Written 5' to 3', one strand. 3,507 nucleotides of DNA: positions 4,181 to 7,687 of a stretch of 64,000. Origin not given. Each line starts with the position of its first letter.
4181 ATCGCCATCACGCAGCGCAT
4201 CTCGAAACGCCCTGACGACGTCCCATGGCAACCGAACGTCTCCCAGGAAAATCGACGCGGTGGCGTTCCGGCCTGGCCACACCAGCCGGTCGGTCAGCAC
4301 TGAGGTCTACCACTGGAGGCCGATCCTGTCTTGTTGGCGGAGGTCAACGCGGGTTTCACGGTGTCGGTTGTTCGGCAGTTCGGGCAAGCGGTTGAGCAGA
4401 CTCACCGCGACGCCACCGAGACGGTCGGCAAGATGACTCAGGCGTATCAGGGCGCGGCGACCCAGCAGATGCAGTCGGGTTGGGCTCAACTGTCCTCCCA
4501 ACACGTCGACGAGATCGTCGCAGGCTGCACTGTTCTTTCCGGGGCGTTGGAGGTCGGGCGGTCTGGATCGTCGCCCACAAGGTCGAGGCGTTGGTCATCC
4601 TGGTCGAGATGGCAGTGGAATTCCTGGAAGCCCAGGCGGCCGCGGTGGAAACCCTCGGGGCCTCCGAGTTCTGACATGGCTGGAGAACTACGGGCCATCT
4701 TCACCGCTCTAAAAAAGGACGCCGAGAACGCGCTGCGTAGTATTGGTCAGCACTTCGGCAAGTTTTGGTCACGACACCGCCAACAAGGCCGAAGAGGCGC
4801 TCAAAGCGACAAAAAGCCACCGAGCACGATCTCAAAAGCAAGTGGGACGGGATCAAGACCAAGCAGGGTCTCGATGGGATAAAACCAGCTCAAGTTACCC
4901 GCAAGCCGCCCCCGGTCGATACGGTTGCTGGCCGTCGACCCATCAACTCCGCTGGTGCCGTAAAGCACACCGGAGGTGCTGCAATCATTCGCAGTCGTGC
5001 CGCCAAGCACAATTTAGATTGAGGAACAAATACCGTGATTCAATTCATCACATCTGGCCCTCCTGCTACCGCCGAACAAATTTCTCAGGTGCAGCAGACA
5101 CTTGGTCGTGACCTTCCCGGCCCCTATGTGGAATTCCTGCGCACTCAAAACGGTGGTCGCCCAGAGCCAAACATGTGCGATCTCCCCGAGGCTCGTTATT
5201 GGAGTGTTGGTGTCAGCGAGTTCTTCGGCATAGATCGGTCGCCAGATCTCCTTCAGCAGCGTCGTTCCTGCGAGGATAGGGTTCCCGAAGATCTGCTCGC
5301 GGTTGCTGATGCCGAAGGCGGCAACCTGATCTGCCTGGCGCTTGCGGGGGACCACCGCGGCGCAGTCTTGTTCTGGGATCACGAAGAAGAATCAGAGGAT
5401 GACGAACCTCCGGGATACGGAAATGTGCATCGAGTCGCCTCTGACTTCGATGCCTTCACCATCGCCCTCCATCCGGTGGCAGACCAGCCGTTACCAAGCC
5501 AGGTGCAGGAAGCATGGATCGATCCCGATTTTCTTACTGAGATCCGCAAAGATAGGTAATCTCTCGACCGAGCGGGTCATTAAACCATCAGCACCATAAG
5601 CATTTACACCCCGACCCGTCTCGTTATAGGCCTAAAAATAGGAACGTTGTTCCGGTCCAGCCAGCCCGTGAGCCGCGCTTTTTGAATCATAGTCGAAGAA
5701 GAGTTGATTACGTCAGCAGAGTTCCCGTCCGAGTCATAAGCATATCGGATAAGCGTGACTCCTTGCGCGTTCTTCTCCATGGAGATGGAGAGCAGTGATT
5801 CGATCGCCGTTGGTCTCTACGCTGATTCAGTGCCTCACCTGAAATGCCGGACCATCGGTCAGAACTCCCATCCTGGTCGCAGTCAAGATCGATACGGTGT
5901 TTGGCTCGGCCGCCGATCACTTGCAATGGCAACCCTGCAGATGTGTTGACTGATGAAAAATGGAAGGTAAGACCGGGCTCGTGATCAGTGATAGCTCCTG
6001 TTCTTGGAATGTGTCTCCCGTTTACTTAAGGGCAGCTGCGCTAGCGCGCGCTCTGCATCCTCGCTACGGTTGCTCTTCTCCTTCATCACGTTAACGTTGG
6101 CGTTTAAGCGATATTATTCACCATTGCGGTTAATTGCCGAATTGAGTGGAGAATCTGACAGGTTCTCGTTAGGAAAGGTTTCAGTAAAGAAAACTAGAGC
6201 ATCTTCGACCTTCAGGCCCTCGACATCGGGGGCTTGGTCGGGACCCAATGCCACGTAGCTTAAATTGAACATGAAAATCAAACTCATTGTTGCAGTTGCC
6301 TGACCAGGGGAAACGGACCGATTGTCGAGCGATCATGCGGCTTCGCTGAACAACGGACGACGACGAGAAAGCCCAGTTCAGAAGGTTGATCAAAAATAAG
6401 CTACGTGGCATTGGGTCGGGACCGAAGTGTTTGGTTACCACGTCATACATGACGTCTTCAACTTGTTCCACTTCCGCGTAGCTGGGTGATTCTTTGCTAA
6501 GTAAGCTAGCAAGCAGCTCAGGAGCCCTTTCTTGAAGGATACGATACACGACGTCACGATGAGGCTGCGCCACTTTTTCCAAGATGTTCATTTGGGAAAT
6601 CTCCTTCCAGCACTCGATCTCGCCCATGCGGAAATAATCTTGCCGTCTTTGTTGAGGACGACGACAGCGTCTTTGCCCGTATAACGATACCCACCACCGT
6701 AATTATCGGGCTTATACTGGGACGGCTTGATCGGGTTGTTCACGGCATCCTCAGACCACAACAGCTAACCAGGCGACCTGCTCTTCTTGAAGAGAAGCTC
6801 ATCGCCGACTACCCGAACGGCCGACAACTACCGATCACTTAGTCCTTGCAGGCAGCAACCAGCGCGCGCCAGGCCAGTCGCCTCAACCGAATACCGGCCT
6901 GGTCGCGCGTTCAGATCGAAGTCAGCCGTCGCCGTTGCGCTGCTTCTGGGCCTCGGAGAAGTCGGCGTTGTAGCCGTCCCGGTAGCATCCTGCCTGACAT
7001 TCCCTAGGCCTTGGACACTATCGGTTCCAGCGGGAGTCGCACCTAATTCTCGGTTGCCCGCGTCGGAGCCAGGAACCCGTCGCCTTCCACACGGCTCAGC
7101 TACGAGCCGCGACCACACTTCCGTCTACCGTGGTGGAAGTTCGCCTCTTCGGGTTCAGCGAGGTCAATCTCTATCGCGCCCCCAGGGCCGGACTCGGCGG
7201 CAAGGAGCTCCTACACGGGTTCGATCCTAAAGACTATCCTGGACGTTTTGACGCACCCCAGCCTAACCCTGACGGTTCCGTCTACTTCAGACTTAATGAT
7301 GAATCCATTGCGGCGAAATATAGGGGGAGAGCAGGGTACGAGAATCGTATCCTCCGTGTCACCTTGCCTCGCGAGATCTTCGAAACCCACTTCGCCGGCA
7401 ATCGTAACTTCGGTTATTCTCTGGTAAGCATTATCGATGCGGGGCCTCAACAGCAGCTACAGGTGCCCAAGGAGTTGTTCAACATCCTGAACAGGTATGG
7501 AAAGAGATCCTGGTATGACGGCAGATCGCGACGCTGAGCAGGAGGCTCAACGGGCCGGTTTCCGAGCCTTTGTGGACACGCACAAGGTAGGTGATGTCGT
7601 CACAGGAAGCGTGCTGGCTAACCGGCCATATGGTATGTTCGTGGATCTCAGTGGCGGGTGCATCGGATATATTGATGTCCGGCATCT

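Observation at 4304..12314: Bidirectional array of orphan toxin tips paired with immunity-type genes, with no full-length delivery gene in the window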

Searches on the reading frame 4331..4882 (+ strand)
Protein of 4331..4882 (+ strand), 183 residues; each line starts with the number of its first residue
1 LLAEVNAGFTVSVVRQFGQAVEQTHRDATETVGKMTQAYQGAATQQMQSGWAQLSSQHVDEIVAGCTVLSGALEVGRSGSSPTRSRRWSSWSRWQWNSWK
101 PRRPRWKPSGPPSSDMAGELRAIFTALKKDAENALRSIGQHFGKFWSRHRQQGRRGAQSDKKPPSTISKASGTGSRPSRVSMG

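Call 4: search_protein_families(library=pfam, max_evalue=0.1, proteins=[window:4331-4882:+])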
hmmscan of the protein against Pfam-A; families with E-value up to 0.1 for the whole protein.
window:4331-4882:+ (183 aa): 2 families
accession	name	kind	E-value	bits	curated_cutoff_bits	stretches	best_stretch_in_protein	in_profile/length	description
PF06013.18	WXG100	-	0.00055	20.6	27.3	1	13-73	15-74/86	Proteins of 100 residues with WXG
PF25547.1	WXG100_2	-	0.0021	18.5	27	1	16-71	40-96/150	WXG100 like domain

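Call 10: search_protein_families(library=ncbifam, max_evalue=0.1, proteins=[window:4331-4882:+])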
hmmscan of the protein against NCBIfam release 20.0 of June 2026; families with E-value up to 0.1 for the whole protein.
window:4331-4882:+ (183 aa): 0 families

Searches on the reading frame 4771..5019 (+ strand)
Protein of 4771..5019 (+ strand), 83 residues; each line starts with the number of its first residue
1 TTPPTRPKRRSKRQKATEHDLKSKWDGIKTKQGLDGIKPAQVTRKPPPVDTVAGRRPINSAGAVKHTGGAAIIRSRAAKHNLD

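Call 26: search_protein_families(library=pfam, max_evalue=5, proteins=[window:4771-5019:+])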
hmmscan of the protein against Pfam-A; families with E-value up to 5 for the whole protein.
seq(83 aa): 0 families

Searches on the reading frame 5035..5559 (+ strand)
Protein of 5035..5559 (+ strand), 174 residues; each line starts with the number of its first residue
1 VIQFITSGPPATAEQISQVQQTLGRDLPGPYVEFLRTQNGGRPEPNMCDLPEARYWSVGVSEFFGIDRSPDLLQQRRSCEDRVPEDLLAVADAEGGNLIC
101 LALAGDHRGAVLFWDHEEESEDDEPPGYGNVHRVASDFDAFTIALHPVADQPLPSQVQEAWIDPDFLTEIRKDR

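Call 4: search_protein_families(library=pfam, max_evalue=0.1, proteins=[window:5035-5559:+])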
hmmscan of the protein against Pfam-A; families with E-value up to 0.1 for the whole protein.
window:5035-5559:+ (174 aa): 3 families
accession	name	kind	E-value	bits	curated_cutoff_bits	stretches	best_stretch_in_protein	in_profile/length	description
PF09346.15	SMI1_KNR4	-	2.7e-20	73.7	25.4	1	10-141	1-122/125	SMI1 / KNR4 family (SUKH-1)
PF14568.11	SUKH_6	-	4.6e-16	59.9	27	1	14-124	2-101/119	SMI1-KNR4 cell-wall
PF14567.11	SUKH_5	-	3.4e-08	33.8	27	1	10-123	21-127/142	SMI1-KNR4 cell-wall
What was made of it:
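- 5035..5559 (+): Intact SUKH-1 (SMI1/KNR4) immunity-type gene. PF09346, E 2.7e-20, covering profile positions 1-122 of 125 (call 4)
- Checked: The following gene, 5035-5559, is SUKH-1 (PF09346, E 2.7e-20, call 4).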

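Call 10: search_protein_families(library=ncbifam, max_evalue=0.1, proteins=[window:5035-5559:+])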
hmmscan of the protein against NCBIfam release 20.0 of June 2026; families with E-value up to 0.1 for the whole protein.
window:5035-5559:+ (174 aa): 0 families

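Call 45: find_encoding_contigs(protein=window:5035-5559:+, flank=10000, max_places=6)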
Protein window:5035-5559:+ (174 aa): 2 contigs read that carry it; 2 places shown.
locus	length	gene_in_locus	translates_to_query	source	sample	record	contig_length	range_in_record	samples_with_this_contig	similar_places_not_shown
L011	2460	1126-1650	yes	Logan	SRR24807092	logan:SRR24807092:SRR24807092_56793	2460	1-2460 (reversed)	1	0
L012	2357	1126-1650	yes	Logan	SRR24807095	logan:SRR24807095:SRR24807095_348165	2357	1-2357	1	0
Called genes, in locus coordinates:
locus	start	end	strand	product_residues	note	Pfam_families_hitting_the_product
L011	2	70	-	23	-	?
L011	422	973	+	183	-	-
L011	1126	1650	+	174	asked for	PF14567:SUKH_5 (faint), PF09346:SMI1_KNR4, PF14568:SUKH_6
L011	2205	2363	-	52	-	-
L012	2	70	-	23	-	?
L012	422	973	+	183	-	-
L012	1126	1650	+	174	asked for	PF14567:SUKH_5 (faint), PF09346:SMI1_KNR4, PF14568:SUKH_6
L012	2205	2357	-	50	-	?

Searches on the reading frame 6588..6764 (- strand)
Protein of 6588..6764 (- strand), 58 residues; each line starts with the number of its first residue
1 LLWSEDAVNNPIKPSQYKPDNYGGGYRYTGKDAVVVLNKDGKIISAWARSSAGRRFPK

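Call 4: search_protein_families(library=pfam, max_evalue=0.1, proteins=[window:6588-6764:-])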
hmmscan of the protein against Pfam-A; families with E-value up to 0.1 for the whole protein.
window:6588-6764:- (58 aa): 0 families

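Call 26: search_protein_families(library=pfam, max_evalue=5, proteins=[window:6591-6764:-])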
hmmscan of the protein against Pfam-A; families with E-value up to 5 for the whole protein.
seq(58 aa): 1 family
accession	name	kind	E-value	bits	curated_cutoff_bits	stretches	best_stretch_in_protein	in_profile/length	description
PF07504.19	FTP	-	0.12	12.7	21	1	30-46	31-47/51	Fungalysin/Thermolysin Propeptide Motif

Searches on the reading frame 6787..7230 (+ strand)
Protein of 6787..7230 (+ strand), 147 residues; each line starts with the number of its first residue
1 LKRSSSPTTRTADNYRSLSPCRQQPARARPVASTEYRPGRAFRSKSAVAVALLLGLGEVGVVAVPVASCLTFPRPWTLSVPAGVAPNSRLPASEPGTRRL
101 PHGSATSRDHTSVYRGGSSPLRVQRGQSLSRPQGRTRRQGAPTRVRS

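Call 96: search_protein_families(library=pfam, max_evalue=0.1, proteins=[window:6787-7230:+])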
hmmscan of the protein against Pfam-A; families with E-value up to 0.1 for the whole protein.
window:6787-7230:+ (147 aa): 0 families

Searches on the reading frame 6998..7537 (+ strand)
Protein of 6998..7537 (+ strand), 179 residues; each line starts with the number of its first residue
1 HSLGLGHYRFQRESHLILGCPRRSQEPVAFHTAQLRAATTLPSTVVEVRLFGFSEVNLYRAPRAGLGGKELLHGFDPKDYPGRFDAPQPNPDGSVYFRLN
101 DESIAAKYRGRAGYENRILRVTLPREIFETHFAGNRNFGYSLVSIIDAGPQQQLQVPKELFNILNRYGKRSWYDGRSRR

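Call 26: search_protein_families(library=pfam, max_evalue=5, proteins=[window:7001-7534:+])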
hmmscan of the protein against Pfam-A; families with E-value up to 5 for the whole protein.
seq(178 aa): 0 families

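Call 38: search_protein_representatives(protein=window:6998-7537:+)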
Query: 179 residues. Proteins with E-value up to 0.001 (for the whole library): 35; up to 1e-10: 5; up to 1e-30: 1. The best 35 are listed.
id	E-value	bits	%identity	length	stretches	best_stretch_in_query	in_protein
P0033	1.8e-79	282.3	98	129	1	46-172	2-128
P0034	7.6e-13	65.2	42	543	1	37-168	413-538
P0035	1.2e-11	61.2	44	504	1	55-169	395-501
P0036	4.8e-11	59.3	43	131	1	55-170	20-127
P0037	7.8e-11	58.6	35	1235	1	37-172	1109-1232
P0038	3.2e-10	56.6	35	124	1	56-174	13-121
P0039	4.9e-10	56.0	35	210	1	54-171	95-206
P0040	1.6e-09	54.3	36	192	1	49-168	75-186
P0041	2.6e-09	53.6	39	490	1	54-169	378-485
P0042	3.9e-09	53.1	35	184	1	53-168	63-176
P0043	8.6e-09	51.9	39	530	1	52-174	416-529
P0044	1.0e-08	51.7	38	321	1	54-170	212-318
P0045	1.2e-08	51.5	46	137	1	87-169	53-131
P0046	2.6e-08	50.4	35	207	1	55-169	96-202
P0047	3.1e-08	50.2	32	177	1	55-172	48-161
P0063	6.9e-05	39.2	35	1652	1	53-170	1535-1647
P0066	4.9e-04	36.5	33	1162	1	57-167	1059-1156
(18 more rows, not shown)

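Call 39: search_protein_families(library=pfam, max_evalue=0.001, proteins=[P0034, P0035, P0037, P0041, P0043, P0063, P0066, P0044])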
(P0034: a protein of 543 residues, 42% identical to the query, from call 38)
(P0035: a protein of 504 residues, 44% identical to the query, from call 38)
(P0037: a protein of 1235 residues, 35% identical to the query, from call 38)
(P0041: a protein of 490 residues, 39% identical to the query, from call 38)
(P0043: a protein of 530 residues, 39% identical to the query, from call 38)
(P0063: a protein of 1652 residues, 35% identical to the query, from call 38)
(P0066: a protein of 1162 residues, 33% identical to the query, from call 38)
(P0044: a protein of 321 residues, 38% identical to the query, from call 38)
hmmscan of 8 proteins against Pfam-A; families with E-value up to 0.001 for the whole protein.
P0034 (543 aa): 0 families

P0035 (504 aa): 1 family
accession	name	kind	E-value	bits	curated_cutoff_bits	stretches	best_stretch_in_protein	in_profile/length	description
PF05593.20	RHS_repeat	-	3.6e-07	30.9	22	1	199-228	1-30/38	RHS Repeat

P0037 (1235 aa): 1 family
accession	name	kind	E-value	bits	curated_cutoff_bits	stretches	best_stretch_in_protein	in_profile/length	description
PF05593.20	RHS_repeat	-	3.2e-19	69.3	22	3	195-222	8-35/38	RHS Repeat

P0041 (490 aa): 0 families

P0043 (530 aa): 0 families

P0063 (1652 aa): 1 family
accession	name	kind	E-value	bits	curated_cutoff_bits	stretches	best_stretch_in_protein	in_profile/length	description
PF05593.20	RHS_repeat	-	9.4e-13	48.6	22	2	493-523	5-35/38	RHS Repeat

P0066 (1162 aa): 2 families
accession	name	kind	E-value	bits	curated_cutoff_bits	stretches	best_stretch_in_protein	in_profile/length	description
PF05593.20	RHS_repeat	-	7.4e-59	195.6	22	6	39-74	1-36/38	RHS Repeat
PF25023.1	TEN_YD-shell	-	0.00036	19.1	50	0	718-882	722-891/909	Teneurin YD-shell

P0044 (321 aa): 1 family
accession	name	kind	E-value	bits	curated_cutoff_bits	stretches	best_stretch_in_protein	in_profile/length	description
PF07591.16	PT-HINT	-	1.6e-10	41.8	27.7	1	120-209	44-137/137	Pretoxin HINT domain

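Call 41: find_encoding_contigs(protein=P0035, flank=4000, max_places=3)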
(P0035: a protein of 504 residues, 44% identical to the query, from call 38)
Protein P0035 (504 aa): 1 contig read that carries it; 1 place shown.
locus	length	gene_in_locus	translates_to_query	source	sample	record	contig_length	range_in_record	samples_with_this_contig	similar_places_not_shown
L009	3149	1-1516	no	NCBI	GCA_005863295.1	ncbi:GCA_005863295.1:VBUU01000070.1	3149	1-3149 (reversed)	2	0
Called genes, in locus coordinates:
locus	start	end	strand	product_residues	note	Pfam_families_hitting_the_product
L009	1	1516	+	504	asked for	PF25023:TEN_YD-shell, PF05593:RHS_repeat (weak)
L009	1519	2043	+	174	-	-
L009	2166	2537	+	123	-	-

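Call 42: find_encoding_contigs(protein=P0033, flank=10000, max_places=4)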
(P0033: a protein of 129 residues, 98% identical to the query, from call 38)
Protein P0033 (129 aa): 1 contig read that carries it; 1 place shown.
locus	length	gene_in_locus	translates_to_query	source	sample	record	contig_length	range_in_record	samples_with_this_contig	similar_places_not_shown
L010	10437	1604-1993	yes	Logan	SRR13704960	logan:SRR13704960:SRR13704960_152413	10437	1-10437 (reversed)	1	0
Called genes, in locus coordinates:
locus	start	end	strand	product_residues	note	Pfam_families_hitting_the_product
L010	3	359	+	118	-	?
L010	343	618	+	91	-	-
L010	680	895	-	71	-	PF06013:WXG100 (weak)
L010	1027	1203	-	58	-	PF06013:WXG100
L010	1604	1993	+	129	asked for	-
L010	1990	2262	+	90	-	-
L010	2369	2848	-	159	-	-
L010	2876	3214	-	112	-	-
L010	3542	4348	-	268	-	PF28107:SitI3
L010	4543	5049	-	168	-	-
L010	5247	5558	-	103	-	-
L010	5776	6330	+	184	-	PF07791:Imm11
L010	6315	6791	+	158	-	-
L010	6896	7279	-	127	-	PF24705:DUF7668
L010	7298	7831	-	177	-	PF15561:Imm15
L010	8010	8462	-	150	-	-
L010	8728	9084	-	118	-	PF14024:DUF4240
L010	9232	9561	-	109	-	-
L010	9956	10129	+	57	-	-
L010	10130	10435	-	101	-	?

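Call 47: search_protein_families(library=pfam, max_evalue=0.01, proteins=[L009:1519-2043:+, L009:2166-2537:+, L010:6896-7279:-, L010:7298-7831:-, L010:8010-8462:-, L010:8728-9084:-, L010:9232-9561:-, L010:6315-6791:+, L010:3-359:+, L010:343-618:+])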
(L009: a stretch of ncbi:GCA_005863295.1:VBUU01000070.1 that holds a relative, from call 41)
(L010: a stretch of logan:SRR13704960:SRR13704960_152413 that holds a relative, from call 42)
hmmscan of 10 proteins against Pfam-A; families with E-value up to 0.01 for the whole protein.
L009:1519-2043:+ (174 aa): 0 families

L009:2166-2537:+ (123 aa): 0 families

L010:6896-7279:- (127 aa): 1 family
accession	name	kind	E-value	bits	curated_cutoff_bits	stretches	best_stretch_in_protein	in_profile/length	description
PF24705.1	DUF7668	-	3e-17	63.3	27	1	12-93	1-82/100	Domain of unknown function (DUF7668)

L010:7298-7831:- (177 aa): 1 family
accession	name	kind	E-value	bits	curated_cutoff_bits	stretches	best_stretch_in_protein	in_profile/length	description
PF15561.11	Imm15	-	7e-09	36.3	22.9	1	14-123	1-111/151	Immunity protein 15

L010:8010-8462:- (150 aa): 0 families

L010:8728-9084:- (118 aa): 1 family
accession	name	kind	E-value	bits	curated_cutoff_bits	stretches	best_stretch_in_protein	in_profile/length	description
PF14024.11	DUF4240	-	9.2e-27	94.2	27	1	1-96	1-97/129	Protein of unknown function (DUF4240)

L010:9232-9561:- (109 aa): 0 families

L010:6315-6791:+ (158 aa): 0 families

L010:3-359:+ (118 aa): 1 family
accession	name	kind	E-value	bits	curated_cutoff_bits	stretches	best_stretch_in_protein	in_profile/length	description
PF13151.12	DUF3990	-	6.8e-07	29.5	32.2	1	10-75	36-104/152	Protein of unknown function (DUF3990)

L010:343-618:+ (91 aa): 0 families
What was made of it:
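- To the right of 12538, L010 continues with DUF7668, Imm15 and DUF4240 genes where the window has IS3 (call 47).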

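Call 48: find_encoding_contigs(protein=P0037, flank=3000, max_places=2)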
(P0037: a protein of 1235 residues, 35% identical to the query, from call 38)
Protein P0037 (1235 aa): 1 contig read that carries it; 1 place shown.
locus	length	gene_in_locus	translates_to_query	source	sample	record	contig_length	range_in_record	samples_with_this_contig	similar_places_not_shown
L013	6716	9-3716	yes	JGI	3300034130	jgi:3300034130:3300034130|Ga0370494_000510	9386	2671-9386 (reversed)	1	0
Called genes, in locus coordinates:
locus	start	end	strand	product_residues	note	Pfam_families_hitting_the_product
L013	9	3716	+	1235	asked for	PF05593:RHS_repeat (faint)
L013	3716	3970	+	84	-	PF00575:S1 (weak)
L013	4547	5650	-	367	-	PF06527:TniQ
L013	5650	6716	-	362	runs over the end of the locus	PF05621:TniB, PF13191:AAA_16 (faint), PF13401:AAA_22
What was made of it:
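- On S1 RNA-binding domain (PF00575): The partner gene in L013 also gives a weak S1 hit (call 48).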

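Call 49: find_encoding_contigs(protein=P0034, flank=3000, max_places=2)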
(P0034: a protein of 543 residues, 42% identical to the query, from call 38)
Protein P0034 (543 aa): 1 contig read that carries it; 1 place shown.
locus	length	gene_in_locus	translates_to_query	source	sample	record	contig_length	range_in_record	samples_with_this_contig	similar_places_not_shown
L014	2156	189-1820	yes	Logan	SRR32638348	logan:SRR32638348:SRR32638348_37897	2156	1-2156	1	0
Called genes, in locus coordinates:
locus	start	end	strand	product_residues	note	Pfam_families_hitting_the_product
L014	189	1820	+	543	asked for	-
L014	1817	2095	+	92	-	-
